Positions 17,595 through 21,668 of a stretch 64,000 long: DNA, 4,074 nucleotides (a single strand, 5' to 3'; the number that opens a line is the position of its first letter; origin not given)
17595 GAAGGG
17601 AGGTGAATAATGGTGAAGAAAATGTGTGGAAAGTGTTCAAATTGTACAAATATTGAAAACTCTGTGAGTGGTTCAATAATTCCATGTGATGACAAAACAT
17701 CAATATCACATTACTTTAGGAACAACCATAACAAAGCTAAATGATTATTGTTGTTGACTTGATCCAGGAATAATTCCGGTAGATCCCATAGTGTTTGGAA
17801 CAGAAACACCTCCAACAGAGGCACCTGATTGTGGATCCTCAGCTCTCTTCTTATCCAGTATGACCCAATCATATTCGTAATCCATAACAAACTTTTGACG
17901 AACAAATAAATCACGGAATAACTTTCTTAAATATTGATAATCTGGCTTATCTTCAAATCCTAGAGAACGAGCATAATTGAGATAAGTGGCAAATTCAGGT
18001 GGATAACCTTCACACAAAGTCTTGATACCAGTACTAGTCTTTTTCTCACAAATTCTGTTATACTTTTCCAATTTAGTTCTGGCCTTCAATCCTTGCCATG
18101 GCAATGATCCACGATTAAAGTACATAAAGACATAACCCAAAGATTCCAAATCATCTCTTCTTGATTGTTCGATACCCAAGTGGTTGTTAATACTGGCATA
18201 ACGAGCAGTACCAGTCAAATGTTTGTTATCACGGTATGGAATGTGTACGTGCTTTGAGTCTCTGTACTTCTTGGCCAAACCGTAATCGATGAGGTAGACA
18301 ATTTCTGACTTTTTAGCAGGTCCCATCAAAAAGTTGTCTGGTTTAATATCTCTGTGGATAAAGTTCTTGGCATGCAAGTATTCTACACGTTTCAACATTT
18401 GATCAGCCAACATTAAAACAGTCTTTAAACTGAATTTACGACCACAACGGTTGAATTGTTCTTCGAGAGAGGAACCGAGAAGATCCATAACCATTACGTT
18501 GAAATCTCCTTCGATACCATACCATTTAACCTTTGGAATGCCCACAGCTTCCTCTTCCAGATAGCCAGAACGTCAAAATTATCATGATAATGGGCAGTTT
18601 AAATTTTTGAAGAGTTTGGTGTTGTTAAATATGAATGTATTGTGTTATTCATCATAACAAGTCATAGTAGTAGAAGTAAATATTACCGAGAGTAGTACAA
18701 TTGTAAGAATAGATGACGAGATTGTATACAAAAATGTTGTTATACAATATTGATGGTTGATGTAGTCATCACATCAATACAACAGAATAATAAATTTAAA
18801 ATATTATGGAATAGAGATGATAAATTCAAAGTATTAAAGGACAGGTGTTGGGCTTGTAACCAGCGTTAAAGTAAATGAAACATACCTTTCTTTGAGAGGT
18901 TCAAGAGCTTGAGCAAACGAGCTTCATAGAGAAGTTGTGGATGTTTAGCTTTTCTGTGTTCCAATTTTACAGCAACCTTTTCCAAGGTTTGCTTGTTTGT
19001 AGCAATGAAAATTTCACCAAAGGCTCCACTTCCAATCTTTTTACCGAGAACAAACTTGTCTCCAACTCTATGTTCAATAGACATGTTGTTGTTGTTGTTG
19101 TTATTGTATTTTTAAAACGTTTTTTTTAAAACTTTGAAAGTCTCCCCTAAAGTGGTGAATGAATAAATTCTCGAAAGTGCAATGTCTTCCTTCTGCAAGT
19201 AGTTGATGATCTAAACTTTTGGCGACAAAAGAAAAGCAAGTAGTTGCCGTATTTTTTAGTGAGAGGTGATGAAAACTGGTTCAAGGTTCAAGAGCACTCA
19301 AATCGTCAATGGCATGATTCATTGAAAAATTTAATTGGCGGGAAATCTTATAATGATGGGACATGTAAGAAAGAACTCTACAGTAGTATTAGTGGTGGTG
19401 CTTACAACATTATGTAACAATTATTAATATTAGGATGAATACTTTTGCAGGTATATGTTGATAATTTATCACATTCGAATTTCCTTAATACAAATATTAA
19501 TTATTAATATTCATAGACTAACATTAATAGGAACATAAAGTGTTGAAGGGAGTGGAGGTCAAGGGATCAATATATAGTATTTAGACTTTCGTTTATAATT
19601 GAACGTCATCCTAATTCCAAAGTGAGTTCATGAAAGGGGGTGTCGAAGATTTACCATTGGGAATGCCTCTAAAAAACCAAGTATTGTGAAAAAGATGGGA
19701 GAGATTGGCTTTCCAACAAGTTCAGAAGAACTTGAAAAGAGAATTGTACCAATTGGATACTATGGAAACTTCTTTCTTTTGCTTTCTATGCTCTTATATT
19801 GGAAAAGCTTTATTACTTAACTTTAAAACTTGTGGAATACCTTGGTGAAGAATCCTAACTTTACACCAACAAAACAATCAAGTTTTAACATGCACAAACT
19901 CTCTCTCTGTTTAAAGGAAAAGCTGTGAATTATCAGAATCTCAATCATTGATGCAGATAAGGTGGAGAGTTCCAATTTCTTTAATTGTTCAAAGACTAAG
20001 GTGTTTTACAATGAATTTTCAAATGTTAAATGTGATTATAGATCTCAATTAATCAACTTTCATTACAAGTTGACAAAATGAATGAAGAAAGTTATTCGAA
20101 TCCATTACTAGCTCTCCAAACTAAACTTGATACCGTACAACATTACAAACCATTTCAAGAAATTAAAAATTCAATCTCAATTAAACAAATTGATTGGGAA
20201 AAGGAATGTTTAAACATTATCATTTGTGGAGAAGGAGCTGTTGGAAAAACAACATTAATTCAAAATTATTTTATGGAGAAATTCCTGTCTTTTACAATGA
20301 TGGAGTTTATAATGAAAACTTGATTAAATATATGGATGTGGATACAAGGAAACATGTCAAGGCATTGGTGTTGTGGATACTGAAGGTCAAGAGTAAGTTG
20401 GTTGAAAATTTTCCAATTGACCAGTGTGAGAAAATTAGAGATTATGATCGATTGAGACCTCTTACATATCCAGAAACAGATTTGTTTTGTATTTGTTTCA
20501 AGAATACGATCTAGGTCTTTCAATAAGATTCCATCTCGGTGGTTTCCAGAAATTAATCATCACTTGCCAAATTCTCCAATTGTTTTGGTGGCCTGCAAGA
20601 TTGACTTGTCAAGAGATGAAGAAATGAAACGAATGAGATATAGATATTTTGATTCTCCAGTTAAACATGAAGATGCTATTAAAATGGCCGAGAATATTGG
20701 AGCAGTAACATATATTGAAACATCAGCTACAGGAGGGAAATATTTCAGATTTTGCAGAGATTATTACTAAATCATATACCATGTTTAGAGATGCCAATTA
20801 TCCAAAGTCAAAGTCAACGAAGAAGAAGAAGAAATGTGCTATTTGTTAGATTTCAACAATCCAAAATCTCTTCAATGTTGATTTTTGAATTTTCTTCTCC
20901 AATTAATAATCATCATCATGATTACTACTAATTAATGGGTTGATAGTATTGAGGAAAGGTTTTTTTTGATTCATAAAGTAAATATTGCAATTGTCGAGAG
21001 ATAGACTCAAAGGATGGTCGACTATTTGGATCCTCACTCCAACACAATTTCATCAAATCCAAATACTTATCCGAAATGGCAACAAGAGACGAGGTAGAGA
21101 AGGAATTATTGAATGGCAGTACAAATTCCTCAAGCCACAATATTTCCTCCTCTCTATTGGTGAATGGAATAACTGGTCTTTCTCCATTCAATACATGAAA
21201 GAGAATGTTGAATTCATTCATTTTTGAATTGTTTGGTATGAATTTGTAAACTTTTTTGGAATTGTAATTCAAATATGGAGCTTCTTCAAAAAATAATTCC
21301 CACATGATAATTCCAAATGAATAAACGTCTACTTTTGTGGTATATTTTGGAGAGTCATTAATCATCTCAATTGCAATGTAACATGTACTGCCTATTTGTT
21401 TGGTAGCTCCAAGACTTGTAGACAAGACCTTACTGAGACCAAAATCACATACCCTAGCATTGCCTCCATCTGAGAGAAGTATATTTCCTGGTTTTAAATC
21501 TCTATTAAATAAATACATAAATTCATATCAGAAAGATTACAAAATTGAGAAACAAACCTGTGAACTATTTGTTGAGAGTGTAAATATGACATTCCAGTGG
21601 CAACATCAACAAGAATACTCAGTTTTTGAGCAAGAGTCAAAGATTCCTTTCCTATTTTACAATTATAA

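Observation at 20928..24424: Receptor kinase whose ectodomain is built from Chlamydia-PMP-type (GGA) repeats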

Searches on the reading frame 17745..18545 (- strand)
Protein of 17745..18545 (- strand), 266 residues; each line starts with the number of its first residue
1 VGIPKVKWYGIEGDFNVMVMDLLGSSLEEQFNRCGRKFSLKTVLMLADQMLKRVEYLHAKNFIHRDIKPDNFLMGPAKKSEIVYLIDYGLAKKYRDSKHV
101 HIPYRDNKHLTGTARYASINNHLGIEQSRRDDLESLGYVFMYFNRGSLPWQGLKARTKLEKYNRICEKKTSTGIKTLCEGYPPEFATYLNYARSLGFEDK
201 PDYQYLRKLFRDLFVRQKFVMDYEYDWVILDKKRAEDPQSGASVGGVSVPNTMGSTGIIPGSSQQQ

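Call 13: search_protein_families(library=pfam, proteins=[window:17745-18545:-], max_evalue=0.001)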
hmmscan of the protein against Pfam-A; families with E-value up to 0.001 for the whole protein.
window:17745-18545:- (266 aa): 3 families
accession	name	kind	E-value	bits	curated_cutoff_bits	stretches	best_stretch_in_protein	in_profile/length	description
PF00069.31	Pkinase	-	6.9e-18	65.4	31.7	1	16-161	73-208/263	Protein kinase domain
PF07714.23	PK_Tyr_Ser-Thr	-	4.2e-10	39.8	23.1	1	16-164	76-219/258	Protein tyrosine and serine/threonine kinase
PF17667.7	Pkinase_fungal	-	7.2e-10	38.6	24.1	1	50-142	295-385/387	Fungal protein kinase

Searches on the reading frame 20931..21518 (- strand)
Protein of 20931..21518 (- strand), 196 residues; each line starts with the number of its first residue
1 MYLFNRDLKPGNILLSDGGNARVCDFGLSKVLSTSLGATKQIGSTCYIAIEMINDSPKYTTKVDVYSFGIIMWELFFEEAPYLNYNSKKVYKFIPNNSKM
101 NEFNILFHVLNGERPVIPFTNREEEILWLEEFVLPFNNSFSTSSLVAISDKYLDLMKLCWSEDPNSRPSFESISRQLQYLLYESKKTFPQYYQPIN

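Call 81: list_cluster_members(proteins=[P0001, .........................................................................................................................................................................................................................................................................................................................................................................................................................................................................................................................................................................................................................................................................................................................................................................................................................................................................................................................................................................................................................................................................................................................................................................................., window:20931-21518:-, window:24821-25321:-, window:27369-28556:-, window:17748-18545:-, P0005])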
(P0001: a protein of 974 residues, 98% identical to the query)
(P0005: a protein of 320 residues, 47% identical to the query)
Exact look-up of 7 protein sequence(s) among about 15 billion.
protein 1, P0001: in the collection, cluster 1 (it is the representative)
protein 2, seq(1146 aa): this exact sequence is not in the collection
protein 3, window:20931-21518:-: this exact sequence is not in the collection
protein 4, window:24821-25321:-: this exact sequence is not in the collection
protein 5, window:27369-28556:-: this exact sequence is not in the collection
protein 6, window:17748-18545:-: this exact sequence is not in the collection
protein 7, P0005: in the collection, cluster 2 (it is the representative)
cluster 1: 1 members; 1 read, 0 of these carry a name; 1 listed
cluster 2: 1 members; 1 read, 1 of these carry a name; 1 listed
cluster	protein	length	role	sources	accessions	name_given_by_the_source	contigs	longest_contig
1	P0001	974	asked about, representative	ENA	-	-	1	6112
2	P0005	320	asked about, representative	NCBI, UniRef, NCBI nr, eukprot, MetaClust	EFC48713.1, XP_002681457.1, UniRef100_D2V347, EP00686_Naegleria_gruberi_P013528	predicted protein [Naegleria gruberi] | non-specific serine/threonine protein kinase n=1 Tax=Naegleria gruberi TaxID=5762 ... | uncharacterized protein NAEGRDRAFT_30678 [Naegleria gruberi]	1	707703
